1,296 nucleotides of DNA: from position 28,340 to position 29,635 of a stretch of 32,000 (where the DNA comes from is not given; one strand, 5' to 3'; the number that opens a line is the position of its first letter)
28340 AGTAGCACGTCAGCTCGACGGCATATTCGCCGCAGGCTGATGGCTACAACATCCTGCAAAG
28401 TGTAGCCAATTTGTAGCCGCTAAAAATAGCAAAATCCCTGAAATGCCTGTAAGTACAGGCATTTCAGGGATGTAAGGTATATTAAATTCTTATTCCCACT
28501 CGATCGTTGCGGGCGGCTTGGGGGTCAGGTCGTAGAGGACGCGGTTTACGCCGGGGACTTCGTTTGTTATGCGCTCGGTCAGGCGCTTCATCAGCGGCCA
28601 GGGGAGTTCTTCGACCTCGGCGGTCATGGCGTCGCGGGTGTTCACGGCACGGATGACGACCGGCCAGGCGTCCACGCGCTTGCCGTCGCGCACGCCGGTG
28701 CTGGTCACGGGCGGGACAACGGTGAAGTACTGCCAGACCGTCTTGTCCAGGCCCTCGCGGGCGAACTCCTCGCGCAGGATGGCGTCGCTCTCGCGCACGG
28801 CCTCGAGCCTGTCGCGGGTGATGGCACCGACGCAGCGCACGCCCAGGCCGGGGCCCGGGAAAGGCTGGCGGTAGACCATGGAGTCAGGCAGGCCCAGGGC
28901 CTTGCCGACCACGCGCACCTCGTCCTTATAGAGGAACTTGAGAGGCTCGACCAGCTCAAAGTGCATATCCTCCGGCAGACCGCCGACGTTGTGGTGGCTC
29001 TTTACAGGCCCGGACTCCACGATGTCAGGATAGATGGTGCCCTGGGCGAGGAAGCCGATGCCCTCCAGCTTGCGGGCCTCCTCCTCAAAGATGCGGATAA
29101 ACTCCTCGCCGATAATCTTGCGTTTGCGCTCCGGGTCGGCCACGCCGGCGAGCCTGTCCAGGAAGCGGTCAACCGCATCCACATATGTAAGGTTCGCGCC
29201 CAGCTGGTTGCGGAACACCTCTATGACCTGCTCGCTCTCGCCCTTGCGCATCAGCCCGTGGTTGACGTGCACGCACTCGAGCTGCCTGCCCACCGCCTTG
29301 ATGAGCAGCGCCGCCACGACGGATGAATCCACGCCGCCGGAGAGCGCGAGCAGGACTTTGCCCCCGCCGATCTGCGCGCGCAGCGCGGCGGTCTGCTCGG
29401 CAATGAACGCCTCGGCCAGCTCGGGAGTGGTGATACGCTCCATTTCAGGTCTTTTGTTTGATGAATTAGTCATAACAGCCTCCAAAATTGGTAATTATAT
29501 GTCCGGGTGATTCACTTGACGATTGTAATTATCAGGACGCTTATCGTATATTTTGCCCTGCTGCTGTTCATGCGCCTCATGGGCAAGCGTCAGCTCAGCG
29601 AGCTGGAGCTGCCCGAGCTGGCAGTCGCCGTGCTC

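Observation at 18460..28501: A ~10-kb island inserted exactly at the guaA stop codon, with matching cores, matching arm repeats and an orphaned host terminator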

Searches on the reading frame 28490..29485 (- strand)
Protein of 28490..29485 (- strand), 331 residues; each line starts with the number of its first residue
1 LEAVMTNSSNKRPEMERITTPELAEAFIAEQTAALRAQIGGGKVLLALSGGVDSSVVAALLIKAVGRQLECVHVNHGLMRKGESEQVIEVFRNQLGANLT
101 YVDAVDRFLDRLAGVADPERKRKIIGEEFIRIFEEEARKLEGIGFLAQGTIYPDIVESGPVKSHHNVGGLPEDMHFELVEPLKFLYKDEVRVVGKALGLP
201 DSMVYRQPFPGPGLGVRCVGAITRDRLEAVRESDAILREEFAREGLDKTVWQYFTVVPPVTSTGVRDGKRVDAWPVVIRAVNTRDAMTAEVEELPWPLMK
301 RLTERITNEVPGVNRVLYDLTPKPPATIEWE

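Call 7: search_protein_families(library=pfam, proteins=[window:28490-29485:-], max_evalue=0.01)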
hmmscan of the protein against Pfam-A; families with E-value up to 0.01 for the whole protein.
window:28490-29485:- (331 aa): 8 families
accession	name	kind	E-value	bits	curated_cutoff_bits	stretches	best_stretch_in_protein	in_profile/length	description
PF00958.27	GMP_synt_C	-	3.2e-36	123.7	27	1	239-330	1-92/92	GMP synthase C terminal domain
PF02540.23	NAD_synthase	-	5.3e-08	32.7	21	1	40-100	17-77/242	NAD synthase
PF01171.26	ATP_bind_3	-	1.7e-05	25.1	27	1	43-99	1-61/182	PP-loop family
PF06508.19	QueC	-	2.2e-05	24.5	22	1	44-103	2-59/210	Queuosine biosynthesis protein QueC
PF03054.22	tRNA_Me_trans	-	5.6e-05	23.3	20.6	1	43-77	2-35/202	tRNA methyl transferase HUP domain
PF02568.20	ThiI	-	7.3e-05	22.9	20.5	1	42-99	4-60/197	Thiamine biosynthesis protein (ThiI)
PF00733.27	Asn_synthase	-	0.00028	21.1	21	1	41-76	17-52/354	Asparagine synthase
PF00764.25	Arginosuc_synth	-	0.0039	17.7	27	1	43-109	1-66/162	Arginosuccinate synthase N-terminal HUP domain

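Call 10: find_encoding_contigs(protein=window:28490-29485:-, flank=10000, max_places=10)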
Protein window:28490-29485:- (331 aa): no gene with exactly this product is on record in the collection.
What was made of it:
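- Tried and rejected: The exact look-up with the 331-aa TTG start found nothing (call 10).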

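Call 13: find_encoding_contigs(protein=window:28490-29473:-, flank=10000, max_places=10)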
Protein window:28490-29473:- (327 aa): 22 contigs read that carry it; 9 places shown.
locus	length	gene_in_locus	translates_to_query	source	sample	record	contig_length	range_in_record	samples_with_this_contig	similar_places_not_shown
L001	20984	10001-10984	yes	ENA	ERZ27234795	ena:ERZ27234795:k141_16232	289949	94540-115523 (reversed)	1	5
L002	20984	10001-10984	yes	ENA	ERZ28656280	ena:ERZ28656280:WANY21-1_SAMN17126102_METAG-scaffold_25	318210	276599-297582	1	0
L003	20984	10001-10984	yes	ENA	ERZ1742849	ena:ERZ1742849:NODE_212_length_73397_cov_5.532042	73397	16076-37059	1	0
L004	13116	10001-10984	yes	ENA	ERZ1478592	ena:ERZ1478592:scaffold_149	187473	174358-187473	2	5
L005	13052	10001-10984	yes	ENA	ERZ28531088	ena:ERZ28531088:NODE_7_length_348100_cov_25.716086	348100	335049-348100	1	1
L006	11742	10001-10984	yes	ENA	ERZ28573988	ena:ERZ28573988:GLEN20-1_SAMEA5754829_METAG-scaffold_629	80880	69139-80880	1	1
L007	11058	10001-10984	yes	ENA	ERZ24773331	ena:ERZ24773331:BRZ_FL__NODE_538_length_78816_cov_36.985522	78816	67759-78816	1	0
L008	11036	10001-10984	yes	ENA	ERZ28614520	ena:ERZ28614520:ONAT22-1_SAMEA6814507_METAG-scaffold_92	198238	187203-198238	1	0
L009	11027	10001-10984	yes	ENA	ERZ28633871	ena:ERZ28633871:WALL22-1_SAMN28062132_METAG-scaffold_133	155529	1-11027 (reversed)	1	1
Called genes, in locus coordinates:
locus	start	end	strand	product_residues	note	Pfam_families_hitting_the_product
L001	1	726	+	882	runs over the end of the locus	PF01411:tRNA-synt_2c, PF07973:tRNA_SAD, PF02272:DHHA1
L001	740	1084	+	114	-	PF11969:DcpS_C, PF01230:HIT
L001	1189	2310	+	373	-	-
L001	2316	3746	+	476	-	PF07005:SBD_N, PF17042:NBD_C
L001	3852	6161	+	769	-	PF03772:Competence, PF00753:Lactamase_B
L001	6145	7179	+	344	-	PF06144:DNA_pol3_delta, PF21694:DNA_pol3_delta_C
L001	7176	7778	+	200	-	PF13331:DUF4093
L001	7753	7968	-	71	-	-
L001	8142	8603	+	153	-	PF22811:Zn_ribbon_NrdR, PF03477:ATP-cone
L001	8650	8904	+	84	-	-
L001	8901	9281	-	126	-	PF14276:DUF4363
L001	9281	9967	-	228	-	PF04239:DUF421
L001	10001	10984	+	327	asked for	PF02540:NAD_synthase (faint), PF01171:ATP_bind_3 (weak), PF06508:QueC (faint), PF00958:GMP_synt_C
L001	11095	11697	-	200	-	PF00589:Phage_integrase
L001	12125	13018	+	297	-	-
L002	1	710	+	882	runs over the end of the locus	PF01411:tRNA-synt_2c, PF07973:tRNA_SAD, PF02272:DHHA1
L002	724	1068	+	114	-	PF11969:DcpS_C, PF01230:HIT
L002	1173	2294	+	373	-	-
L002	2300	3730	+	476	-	PF07005:SBD_N, PF17042:NBD_C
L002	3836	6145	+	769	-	PF03772:Competence, PF00753:Lactamase_B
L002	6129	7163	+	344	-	PF06144:DNA_pol3_delta, PF21694:DNA_pol3_delta_C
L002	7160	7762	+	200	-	PF13331:DUF4093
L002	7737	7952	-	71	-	-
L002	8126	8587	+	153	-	PF22811:Zn_ribbon_NrdR, PF03477:ATP-cone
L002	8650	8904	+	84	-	-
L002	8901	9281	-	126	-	PF14276:DUF4363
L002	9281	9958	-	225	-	PF04239:DUF421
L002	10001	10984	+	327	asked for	PF02540:NAD_synthase (faint), PF01171:ATP_bind_3 (weak), PF06508:QueC (faint), PF00958:GMP_synt_C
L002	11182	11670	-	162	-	PF01381:HTH_3 (weak)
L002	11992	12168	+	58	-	-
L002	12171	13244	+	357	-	PF14657:Arm-DNA-bind_4, PF14659:Phage_int_SAM_3, PF00589:Phage_integrase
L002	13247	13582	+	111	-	PF21983:NikA-like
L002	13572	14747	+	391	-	PF03796:DnaB_C (faint), PF13481:AAA_25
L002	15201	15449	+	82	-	PF19537:DUF6061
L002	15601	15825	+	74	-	PF12802:MarR_2 (weak), PF13545:HTH_Crp_2, PF13412:HTH_24 (weak)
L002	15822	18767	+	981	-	PF04313:HSDR_N (weak), PF13588:HSDR_N_2 (faint), PF02384:N6_Mtase, PF01170:UPF0020, PF07669:Eco57I, PF01420:Methylase_S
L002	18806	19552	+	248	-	-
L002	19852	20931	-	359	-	PF14657:Arm-DNA-bind_4, PF14659:Phage_int_SAM_3, PF00589:Phage_integrase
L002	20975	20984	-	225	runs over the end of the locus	PF01381:HTH_3, PF12844:HTH_19 (weak), PF13560:HTH_31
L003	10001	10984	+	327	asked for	PF02540:NAD_synthase (faint), PF01171:ATP_bind_3 (weak), PF06508:QueC (faint), PF00958:GMP_synt_C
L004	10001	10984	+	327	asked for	PF02540:NAD_synthase (faint), PF01171:ATP_bind_3 (weak), PF06508:QueC (faint), PF00958:GMP_synt_C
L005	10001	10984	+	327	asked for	PF02540:NAD_synthase (faint), PF01171:ATP_bind_3 (weak), PF06508:QueC (faint), PF00958:GMP_synt_C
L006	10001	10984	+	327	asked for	PF02540:NAD_synthase (faint), PF01171:ATP_bind_3 (weak), PF06508:QueC (faint), PF00958:GMP_synt_C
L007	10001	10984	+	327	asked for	PF02540:NAD_synthase (faint), PF01171:ATP_bind_3 (weak), PF06508:QueC (faint), PF00958:GMP_synt_C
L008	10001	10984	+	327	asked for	PF02540:NAD_synthase (faint), PF01171:ATP_bind_3 (weak), PF06508:QueC (faint), PF00958:GMP_synt_C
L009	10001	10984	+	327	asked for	PF02540:NAD_synthase (faint), PF01171:ATP_bind_3 (weak), PF06508:QueC (faint), PF00958:GMP_synt_C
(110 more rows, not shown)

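Call 21: find_related_loci(query=window:28490-29473:-, collection=genome_contigs, flank=10000)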
Query window:28490-29473:- (327 aa) in genome_contigs; peptide patterns used: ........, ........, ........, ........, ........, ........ (x = any residue, [..] = any of these).
600 stretches matched a pattern (row limit reached: there are more); 594 encode a relative of the query (tblastn E <= 1e-3); the best 80 are kept; 80 distinct loci.
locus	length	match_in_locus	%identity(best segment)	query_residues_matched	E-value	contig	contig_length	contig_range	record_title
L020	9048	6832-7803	79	5-327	3e-171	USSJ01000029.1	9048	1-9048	uncultured Clostridia bacterium isolate UMGS2031 genome assembly, contig: NODE_5588_length_9048_cov_2.681530, whole geno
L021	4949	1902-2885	77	2-327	1e-172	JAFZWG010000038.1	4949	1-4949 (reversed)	MAG: Lachnospiraceae bacterium isolate RGIG8155 Water_buffalos_Rumen-3__c825258, whole genome shotgun sequence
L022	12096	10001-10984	77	2-327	9e-168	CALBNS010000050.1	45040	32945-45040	MAG TPA_asm: uncultured Clostridia bacterium isolate SRR6425755_bin.62_CONCOCT_v1.1_MAG genome assembly, contig: ERZ1767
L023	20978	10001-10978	77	4-327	3e-167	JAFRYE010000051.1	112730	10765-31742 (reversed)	MAG: Lachnospiraceae bacterium isolate RGIG2905 Goat_Omasum.Co__c1587635, whole genome shotgun sequence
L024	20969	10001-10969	76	6-327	2e-165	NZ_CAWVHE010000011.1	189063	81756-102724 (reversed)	MAG: uncultured Merdimonas sp. isolate metabat2_6737_HOM_CTRL_metaflye.658 MAG contig_18159, whole genome shotgun sequen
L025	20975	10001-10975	75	4-327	2e-165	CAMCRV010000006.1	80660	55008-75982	MAG: uncultured Clostridia bacterium isolate SRR17382104_bin.54_metaWRAP_v1.3_MAG genome assembly, contig: ERZ10544615.1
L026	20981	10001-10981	74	3-327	2e-164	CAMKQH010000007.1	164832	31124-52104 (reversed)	MAG: uncultured Lachnospiraceae bacterium isolate SRR12081296_bin.90_metaWRAP_v1.3_MAG genome assembly, contig: ERZ12289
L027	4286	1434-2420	75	1-327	1e-166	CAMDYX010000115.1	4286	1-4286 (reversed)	MAG: uncultured Agathobacter sp. isolate SRR11489786_bin.32_metaWRAP_v1.3_MAG genome assembly, contig: ERZ11466831.21087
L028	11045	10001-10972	76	6-327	9e-161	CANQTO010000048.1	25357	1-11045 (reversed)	MAG: uncultured Oscillospiraceae bacterium isolate Lapin-008__bin48 genome assembly, contig: Lapin-008__NODE_2257_length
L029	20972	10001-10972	74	5-327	3e-160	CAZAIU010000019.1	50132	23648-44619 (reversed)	MAG TPA_asm: uncultured Oscillospiraceae bacterium isolate SRP335695_co1_86 genome assembly, contig: NODE_264_length_501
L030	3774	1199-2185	74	1-327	4e-166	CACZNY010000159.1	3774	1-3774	MAG: uncultured Lachnospiraceae bacterium isolate RUG12787 genome assembly, contig: RUG12787_asm_159, whole genome shotg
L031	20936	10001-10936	75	21-327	3e-158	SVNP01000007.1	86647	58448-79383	MAG: Ruminococcus sp. isolate SIG542 NODE_6614_length_86647_cov_2.066586, whole genome shotgun sequence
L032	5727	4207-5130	77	21-327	6e-160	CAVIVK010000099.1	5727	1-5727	Bifidobacteriaceae bacterium isolate G02624-L1_cleanbin_000027 genome assembly, contig: Spades_G02624-L1_contig_5130, wh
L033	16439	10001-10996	71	4-327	3e-156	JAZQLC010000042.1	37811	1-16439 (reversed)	MAG: Acutalibacteraceae bacterium isolate T1900044611_TS20190077.MAGScoT_cleanbin_000013 SGB_803_k141_169754, whole geno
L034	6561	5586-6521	76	21-327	3e-156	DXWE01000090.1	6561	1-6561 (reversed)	MAG TPA_asm: Oscillospiraceae bacterium isolate HRGM_Genome_3507 HRGM_Genome_3507_90, whole genome shotgun sequence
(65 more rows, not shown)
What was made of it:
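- Tried and rejected: The species' own representative and its nearest neighbours were therefore missed (call 21).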

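Call 30: find_homologous_proteins(query=L002:19855-20931:-, max_evalue=1e-20)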
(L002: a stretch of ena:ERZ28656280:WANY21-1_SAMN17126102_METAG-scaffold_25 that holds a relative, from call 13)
Query L002:19855-20931:- (359 aa): 7520 proteins with E <= 1e-20 among 8000 candidates; the best 120 are listed.
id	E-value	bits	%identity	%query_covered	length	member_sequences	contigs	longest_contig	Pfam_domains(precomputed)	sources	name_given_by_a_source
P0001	2.6e-238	808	98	100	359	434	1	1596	PF14659.13,PF14657.13,PF00589.28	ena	-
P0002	3.4e-206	702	84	99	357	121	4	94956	PF14659.13,PF14657.13,PF00589.28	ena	-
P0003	1.5e-198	677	81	99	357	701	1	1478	PF14659.13,PF14657.13,PF00589.28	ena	-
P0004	7.8e-198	675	80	99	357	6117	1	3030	PF14659.13,PF14657.13,PF00589.28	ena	-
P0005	1.7e-196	670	79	99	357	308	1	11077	PF14659.13,PF14657.13,PF00589.28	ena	-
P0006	7.5e-194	661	80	99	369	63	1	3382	PF14659.13,PF14657.13,PF00589.28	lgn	-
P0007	1.1e-193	661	80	99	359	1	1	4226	PF14659.13,PF14657.13,PF00589.28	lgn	-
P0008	1.2e-193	661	79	100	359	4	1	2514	PF14659.13,PF14657.13,PF00589.28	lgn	-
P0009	2.1e-193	660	80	99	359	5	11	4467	PF14659.13,PF14657.13,PF00589.28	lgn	-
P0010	2.4e-193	660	79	98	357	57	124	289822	PF14659.13,PF14657.13,PF00589.28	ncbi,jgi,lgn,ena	-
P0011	1.0e-192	658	79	99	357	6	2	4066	PF14659.13,PF14657.13,PF00589.28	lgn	-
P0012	1.2e-192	657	78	100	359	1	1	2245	PF14659.13,PF14657.13,PF00589.28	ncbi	-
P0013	1.2e-192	657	78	99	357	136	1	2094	PF14659.13,PF14657.13,PF00589.28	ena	-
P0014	4.9e-192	655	79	99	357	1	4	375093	PF14659.13,PF14657.13,PF00589.28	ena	-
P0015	1.0e-191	654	79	99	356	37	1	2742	PF14659.13,PF14657.13,PF00589.28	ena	-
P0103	1.0e-178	612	72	98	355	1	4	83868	PF14659.13,PF14657.13,PF00589.28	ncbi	-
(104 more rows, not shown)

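Call 31: find_encoding_contigs(protein=P0002, flank=10000, max_places=4)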
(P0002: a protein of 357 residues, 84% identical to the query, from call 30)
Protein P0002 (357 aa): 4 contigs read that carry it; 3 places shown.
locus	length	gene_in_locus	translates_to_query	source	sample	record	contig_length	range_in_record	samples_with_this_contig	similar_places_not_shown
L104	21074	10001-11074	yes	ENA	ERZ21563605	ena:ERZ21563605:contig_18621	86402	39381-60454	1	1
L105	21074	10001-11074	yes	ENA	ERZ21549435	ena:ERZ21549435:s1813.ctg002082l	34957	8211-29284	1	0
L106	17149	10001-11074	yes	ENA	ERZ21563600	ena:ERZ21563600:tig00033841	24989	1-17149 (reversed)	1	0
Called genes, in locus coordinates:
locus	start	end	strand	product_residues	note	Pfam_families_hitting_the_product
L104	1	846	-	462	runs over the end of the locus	-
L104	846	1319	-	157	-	-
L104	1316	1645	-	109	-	-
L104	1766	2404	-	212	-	PF13367:PrsW-protease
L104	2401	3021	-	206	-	-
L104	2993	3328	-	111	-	-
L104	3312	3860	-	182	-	PF04542:Sigma70_r2, PF22233:PhyR_sigma-like (faint), PF08281:Sigma70_r4_2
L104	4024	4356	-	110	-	PF00892:EamA (weak)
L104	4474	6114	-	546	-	PF18998:Flg_new_2, PF00395:SLH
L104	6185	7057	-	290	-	-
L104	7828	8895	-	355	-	PF13481:AAA_25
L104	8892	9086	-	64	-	-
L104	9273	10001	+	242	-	PF01381:HTH_3, PF12844:HTH_19, PF13443:HTH_26 (weak), PF13560:HTH_31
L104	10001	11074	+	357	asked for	PF14657:Arm-DNA-bind_4, PF14659:Phage_int_SAM_3, PF00589:Phage_integrase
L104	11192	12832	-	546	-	PF02903:Alpha-amylase_N, PF00128:Alpha-amylase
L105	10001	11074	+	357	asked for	PF14657:Arm-DNA-bind_4, PF14659:Phage_int_SAM_3, PF00589:Phage_integrase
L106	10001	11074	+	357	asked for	PF14657:Arm-DNA-bind_4, PF14659:Phage_int_SAM_3, PF00589:Phage_integrase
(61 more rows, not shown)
